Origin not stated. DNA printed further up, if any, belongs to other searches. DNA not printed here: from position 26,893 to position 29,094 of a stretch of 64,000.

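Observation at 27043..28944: ORF-intact but ATPase-dead UvrA relic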

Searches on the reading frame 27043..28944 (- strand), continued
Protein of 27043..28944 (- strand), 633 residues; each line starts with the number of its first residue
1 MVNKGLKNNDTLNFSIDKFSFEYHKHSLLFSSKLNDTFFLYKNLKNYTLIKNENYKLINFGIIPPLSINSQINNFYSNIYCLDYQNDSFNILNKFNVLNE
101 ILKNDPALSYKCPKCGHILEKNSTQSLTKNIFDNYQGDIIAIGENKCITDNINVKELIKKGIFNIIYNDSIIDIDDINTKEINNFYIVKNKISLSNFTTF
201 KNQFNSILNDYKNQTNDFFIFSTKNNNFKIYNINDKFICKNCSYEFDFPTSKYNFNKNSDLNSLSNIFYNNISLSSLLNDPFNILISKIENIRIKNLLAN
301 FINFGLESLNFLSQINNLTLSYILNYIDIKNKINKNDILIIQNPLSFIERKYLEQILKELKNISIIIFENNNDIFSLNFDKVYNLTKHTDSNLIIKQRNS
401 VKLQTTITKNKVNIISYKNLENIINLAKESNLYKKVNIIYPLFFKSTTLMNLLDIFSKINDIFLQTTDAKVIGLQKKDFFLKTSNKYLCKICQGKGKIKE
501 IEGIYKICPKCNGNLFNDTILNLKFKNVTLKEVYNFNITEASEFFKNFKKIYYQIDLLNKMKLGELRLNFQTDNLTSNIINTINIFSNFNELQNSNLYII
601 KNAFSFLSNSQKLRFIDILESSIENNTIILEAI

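Call 14: find_encoding_contigs(protein=P0003, flank=10000, max_places=3)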
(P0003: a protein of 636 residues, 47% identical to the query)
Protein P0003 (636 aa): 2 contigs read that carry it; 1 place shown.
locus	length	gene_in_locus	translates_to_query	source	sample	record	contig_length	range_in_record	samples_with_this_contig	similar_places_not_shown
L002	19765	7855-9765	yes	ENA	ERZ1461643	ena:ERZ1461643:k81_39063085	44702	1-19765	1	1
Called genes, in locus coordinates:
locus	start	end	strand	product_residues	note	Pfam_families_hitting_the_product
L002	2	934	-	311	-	?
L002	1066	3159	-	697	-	PF00009:GTP_EFTU, PF22042:EF-G_D2, PF03144:GTP_EFTU_D2, PF14492:EFG_III, PF16658:RF3_C (weak), PF03764:EFG_IV, PF00679:EFG_C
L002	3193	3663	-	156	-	PF00177:Ribosomal_S7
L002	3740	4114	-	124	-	PF00164:Ribosom_S12_S23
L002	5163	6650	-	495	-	-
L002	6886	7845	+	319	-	PF13624:SurA_N_3, PF09312:SurA_N, PF13145:Rotamase_2, PF13616:Rotamase_3, PF00639:Rotamase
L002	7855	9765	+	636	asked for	-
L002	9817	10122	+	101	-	-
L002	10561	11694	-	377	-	PF00226:DnaJ, PF01556:DnaJ_C, PF00684:DnaJ_CXXCXGXG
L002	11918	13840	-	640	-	PF00012:HSP70, PF06723:MreB_Mbl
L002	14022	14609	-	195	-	PF01025:GrpE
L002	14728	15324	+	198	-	-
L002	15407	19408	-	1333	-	-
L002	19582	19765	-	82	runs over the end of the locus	PF09723:Zn_ribbon_8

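Call 20: find_related_loci(query=A2, collection=genome_contigs, flank=10000)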
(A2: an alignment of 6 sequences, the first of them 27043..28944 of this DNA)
Query A2 (633 aa) in genome_contigs; peptide patterns used: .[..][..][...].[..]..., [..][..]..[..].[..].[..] (x = any residue, [..] = any of these).
297 stretches matched a pattern; 3 encode a relative of the query (tblastn E <= 1e-3); 3 distinct loci.
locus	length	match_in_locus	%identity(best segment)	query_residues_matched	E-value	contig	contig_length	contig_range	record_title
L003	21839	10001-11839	47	16-633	5e-144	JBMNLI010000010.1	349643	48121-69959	MAG: Bdellovibrionota bacterium isolate SBF912LR0HQ0103 contig_49393, whole genome shotgun sequence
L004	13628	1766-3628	39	19-632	1e-113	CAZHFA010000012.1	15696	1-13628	MAG TPA_asm: uncultured Bdellovibrionales bacterium isolate SRP192927_co10_311 genome assembly, contig: NODE_2498_length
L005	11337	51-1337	25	456-631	2e-7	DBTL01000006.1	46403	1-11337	MAG TPA_asm: Bacteroides sp. UBA1317 UBA1317_contig_6346, whole genome shotgun sequence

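Call 25: find_encoding_contigs(protein=P0010, flank=6000, max_places=4)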
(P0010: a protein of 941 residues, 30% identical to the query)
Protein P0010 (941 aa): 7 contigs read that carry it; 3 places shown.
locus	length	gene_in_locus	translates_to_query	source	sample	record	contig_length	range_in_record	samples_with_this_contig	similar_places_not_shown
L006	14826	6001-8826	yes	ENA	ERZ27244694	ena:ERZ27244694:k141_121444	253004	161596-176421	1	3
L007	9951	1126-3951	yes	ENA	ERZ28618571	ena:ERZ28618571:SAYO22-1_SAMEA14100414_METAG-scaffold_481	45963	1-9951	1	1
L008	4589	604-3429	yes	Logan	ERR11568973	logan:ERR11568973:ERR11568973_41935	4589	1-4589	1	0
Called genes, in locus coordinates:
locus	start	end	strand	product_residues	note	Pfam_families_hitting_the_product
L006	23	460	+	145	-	PF02580:Tyr_Deacylase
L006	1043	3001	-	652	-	PF00270:DEAD (faint), PF04851:ResIII, PF17757:UvrB_inter, PF27431:UvrB_3rd, PF00271:Helicase_C, PF12344:UvrB, PF02151:UVR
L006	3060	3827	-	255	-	-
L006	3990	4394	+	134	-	-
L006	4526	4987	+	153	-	PF00583:Acetyltransf_1, PF13673:Acetyltransf_10 (weak), PF13508:Acetyltransf_7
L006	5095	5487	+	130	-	-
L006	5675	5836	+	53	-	-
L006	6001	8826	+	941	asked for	PF00005:ABC_tran (faint), PF02463:SMC_N (faint), PF03193:RsgA_GTPase (faint), PF13191:AAA_16 (faint), PF13401:AAA_22 (faint), PF13555:AAA_29 (faint), PF17760:UvrA_inter, PF17755:UvrA_DNA-bind, +2 more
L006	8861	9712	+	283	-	-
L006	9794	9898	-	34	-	-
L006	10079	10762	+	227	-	PF02224:Cytidylate_kin, PF13189:Cytidylate_kin2 (faint)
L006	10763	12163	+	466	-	PF21799:MurD-like_N, PF08245:Mur_ligase_M, PF02875:Mur_ligase_C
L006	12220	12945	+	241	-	-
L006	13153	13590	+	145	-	PF00571:CBS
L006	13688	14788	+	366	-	PF01594:AI-2E_transport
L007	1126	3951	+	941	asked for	PF00005:ABC_tran (faint), PF02463:SMC_N (faint), PF03193:RsgA_GTPase (faint), PF13191:AAA_16 (faint), PF13401:AAA_22 (faint), PF13555:AAA_29 (faint), PF17760:UvrA_inter, PF17755:UvrA_DNA-bind, +2 more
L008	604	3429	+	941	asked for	PF00005:ABC_tran (faint), PF02463:SMC_N (faint), PF03193:RsgA_GTPase (faint), PF13191:AAA_16 (faint), PF13401:AAA_22 (faint), PF13555:AAA_29 (faint), PF17760:UvrA_inter, PF17755:UvrA_DNA-bind, +2 more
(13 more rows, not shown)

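Call 26: find_encoding_contigs(protein=window:27043-28944:-, flank=10000, max_places=6)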
Protein window:27043-28944:- (633 aa): no gene with exactly this product is on record in the collection.

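Call 28: predict_structure(alignment_id=A2)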
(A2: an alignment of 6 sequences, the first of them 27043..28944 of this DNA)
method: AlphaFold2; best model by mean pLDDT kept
length: 633 residues; sequences in the alignment: 6
mean_pLDDT: 60.5   pTM: 0.45
mean pLDDT of the five models: 60.5, 60.0, 58.5, 56.9, 55.4
residues with pLDDT >= 90: 28; 70-90: 223; 50-70: 148; < 50: 234
segments of 3 or more residues with pLDDT < 50: 1-88, 250-259, 344-347, 369-392, 395-404, 441-458, 471-474, 476-488, 493-506, 513-526, 571-574, 590-597, 599-607, 631-633
pLDDT, mean of each block of 10 residues (from residue 1): 25 24 28 29 29 33 30 29 38 78 70 79 78 87 89 86 87 82 88 88 86 76 83 72 67 44 72 86 91 89 89 70 79 76 55 75 58 35 40 46 52 60 69 70 40 45 50 47 41 46 47 44 45 73 72 71 68 49 52 47 48 60 55 41
secondary structure, 60 per line:
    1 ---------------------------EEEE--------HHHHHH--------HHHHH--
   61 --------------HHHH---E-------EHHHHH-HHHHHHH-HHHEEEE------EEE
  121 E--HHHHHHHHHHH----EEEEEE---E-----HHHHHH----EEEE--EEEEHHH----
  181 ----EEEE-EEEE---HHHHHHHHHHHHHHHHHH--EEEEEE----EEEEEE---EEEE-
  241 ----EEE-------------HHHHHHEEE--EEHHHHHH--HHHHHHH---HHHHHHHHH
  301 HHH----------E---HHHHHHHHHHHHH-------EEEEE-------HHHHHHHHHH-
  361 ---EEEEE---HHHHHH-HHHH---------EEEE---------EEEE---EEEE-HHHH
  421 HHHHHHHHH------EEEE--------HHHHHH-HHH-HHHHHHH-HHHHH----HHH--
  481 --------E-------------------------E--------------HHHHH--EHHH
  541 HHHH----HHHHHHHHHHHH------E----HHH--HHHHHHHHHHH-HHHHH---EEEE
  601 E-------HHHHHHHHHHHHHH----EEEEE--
elements in order (helices of 4 or more, strands of 3 or more residues): E28-31 H40-45 H54-58 H75-78 H91-95 H97-103 E108-111 E118-121 H124-134 E139-144 H154-159 E164-167 E170-173 E185-188 E190-193 H197-214 E217-222 E227-232 E236-239 E245-247 H261-266 E267-269 H274-279 H282-288 H292-303 H318-330 E338-342 H350-359 E364-368 H372-377 H379-382 E392-395 E405-408 E412-415 H417-429 E436-439 H448-453 H459-465 H467-471 H530-534 H538-544 H549-560 H577-587 H589-593 E597-601 H609-622 E627-631

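Call 33: fold_search(model_id=the predicted structure, library=pdb)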
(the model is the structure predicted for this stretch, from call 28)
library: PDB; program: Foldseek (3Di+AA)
matches with E <= 10: 869; with E <= 0.001: 40
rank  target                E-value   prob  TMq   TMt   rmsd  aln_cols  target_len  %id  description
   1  9gy7_A                6.3e-16  1.00  0.31  0.27  19.9       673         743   14  C. thermocellum UvrA-UvrB in complex with DNA with a fluorescein modification and AMPPNP (released 2025-12-24)
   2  3pih_A                1.3e-13  1.00  0.27  0.23  20.1       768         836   14  T. maritima UvrA in complex with fluorescein-modified DNA (released 2011-01-19)
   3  3uwx_A                5.6e-13  1.00  0.27  0.20  21.0       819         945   12  Crystal structure of UvrA-UvrB complex (released 2012-02-08)
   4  3zqj_A                2.3e-12  1.00  0.31  0.23  24.4       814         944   12  Mycobacterium tuberculosis UvrA (released 2011-06-22)
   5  3zqj_D                4.1e-12  1.00  0.31  0.23  23.4       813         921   13  Mycobacterium tuberculosis UvrA (released 2011-06-22)
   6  2r6f_A                1.9e-11  1.00  0.30  0.24  24.5       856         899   11  Crystal Structure of Bacillus stearothermophilus UvrA (released 2008-01-08)
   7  9ga3_B                7.1e-11  1.00  0.31  0.26  19.6       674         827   13  MtUvrA2UvrB bound to damaged oligonucleotide (released 2025-04-23)
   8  3zqj_E                1.5e-10  1.00  0.29  0.22  24.5       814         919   12  Mycobacterium tuberculosis UvrA (released 2011-06-22)
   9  3zqj_C                1.8e-10  1.00  0.25  0.20  26.9       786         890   12  Mycobacterium tuberculosis UvrA (released 2011-06-22)
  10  9gxw_A                2.0e-10  1.00  0.22  0.19  24.9       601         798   14  C. thermocellum UvrA (K39A) in complex with DNA with a fluorescein modification and AMPPNP (basal conformation) (released 2025-12-24)
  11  9gxl_A                5.5e-10  1.00  0.22  0.20  19.5       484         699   16  C. thermocellum UvrA in complex with AMPPNP (basal conformation) (released 2025-12-24)
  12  3zqj_B                5.5e-10  1.00  0.27  0.20  23.8       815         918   13  Mycobacterium tuberculosis UvrA (released 2011-06-22)
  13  9gxk_A                6.2e-10  1.00  0.22  0.21  19.5       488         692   15  C. thermocellum UvrA (basal conformation) (released 2025-12-24)
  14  9gxv_A                6.5e-10  1.00  0.22  0.19  24.6       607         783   14  C. thermocellum UvrA in complex with DNA with a fluorescein modification and ADP (basal conformation) (released 2025-12-24)
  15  9gxs_A                7.8e-10  1.00  0.22  0.19  24.4       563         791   14  C. thermocellum UvrA in complex with DNA with a fluorescein modification (basal conformation) (released 2025-12-24)
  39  4dfc_D                7.2e-04  1.00  0.15  0.58   4.6       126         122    9  Core UvrA/TRCF complex (released 2012-05-02)
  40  4dfc_B                8.1e-04  1.00  0.15  0.58   4.4       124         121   10  Core UvrA/TRCF complex (released 2012-05-02)
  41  3fpn_A                2.3e-02  1.00  0.14  0.54   5.0       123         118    9  Crystal structure of UvrA-UvrB interaction domains (released 2009-03-24)
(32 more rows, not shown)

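Call 39: search_protein_representatives(alignment_id=A2)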
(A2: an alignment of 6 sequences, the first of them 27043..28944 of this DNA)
Query: 6 sequences, 626 profile positions. Proteins with E-value up to 0.001 (for the whole library): 2873; up to 1e-10: 948; up to 1e-30: 24. The best 150 are listed.
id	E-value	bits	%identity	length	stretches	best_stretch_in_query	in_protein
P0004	8.0e-270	913.4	-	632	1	1-626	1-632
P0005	1.4e-260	882.8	-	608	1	22-626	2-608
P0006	8.2e-259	877.0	-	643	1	1-626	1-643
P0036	1.2e-183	628.7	-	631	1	14-626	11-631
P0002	2.5e-148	512.1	-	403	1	303-626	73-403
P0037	8.0e-47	176.8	-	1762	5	443-594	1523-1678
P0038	6.4e-44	167.2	-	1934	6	412-618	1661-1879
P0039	9.6e-43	163.3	-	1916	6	425-612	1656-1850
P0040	1.4e-41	159.4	-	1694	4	438-619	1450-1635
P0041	5.7e-40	154.1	-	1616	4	447-622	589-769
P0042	5.3e-39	150.9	-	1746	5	441-616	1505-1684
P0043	1.6e-35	139.4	-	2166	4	437-618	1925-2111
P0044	4.1e-35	138.1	-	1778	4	442-619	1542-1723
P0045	5.2e-35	137.7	-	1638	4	430-570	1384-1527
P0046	2.9e-34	135.3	-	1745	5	421-616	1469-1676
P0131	3.0e-22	95.6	-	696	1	109-615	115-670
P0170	9.4e-20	87.3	-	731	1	87-622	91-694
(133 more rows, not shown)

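Call 42: find_encoding_contigs(protein=P0170, flank=8000, max_places=3)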
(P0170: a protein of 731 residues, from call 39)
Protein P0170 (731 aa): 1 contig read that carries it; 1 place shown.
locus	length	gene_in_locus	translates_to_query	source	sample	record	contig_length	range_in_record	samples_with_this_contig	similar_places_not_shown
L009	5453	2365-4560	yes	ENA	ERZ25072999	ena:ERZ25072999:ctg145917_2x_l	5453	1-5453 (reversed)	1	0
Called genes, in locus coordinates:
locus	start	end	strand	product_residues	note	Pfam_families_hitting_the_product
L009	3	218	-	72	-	?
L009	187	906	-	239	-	-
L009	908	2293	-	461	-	-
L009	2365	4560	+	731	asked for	-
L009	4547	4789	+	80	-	PF01066:CDP-OH_P_transf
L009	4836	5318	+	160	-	-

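Call 43: find_encoding_contigs(protein=P0131, flank=8000, max_places=3)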
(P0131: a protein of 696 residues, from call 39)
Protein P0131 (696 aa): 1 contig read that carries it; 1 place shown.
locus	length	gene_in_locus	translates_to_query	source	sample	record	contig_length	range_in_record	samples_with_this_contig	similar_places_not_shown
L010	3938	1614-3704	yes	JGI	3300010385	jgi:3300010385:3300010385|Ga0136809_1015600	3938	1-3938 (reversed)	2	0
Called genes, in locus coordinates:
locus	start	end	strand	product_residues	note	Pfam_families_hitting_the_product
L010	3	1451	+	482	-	?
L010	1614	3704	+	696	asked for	PF01637:ATPase_2 (faint), PF02463:SMC_N (faint), PF03193:RsgA_GTPase (faint), PF13191:AAA_16 (faint), PF13401:AAA_22 (faint), PF13555:AAA_29 (faint), PF17760:UvrA_inter, PF00005:ABC_tran, +5 more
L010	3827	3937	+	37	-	?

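Call 44: find_encoding_contigs(protein=P0001, flank=5000, max_places=10)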
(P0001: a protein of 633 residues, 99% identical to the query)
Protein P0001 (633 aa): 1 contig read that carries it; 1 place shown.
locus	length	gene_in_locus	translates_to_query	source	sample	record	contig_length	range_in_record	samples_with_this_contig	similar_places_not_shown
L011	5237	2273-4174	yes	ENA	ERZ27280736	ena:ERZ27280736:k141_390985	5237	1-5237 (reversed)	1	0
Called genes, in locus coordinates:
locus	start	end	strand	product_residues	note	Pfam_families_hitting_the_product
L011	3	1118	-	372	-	?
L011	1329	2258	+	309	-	PF13624:SurA_N_3, PF09312:SurA_N, PF13145:Rotamase_2, PF13616:Rotamase_3, PF00639:Rotamase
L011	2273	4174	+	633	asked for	-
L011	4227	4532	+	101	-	-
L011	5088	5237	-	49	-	?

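Call 45: list_cluster_members(proteins=[P0001])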
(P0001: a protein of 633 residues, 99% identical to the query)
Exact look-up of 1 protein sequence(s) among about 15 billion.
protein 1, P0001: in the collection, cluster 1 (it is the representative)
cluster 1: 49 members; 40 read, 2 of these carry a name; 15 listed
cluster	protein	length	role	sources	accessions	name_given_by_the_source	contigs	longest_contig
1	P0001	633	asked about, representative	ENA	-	-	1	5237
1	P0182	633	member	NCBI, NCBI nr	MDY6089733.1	MAG: hypothetical protein SPJ04_00570 [Bdellovibrionota bacterium] | hypothetical protein [Bdellovibrionota bacterium]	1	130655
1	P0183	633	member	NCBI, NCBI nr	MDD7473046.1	MAG: hypothetical protein PUH01_02760 [Pseudomonadota bacterium] | hypothetical protein [Pseudomonadota bacterium]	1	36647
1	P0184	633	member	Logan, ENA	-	-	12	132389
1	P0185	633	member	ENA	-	-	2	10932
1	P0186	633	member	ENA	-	-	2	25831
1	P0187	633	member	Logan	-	-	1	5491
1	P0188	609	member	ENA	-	-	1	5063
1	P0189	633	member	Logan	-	-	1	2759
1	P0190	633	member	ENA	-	-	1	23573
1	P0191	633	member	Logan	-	-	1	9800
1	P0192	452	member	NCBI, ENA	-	-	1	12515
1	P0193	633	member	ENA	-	-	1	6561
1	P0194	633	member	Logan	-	-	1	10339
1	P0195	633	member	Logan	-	-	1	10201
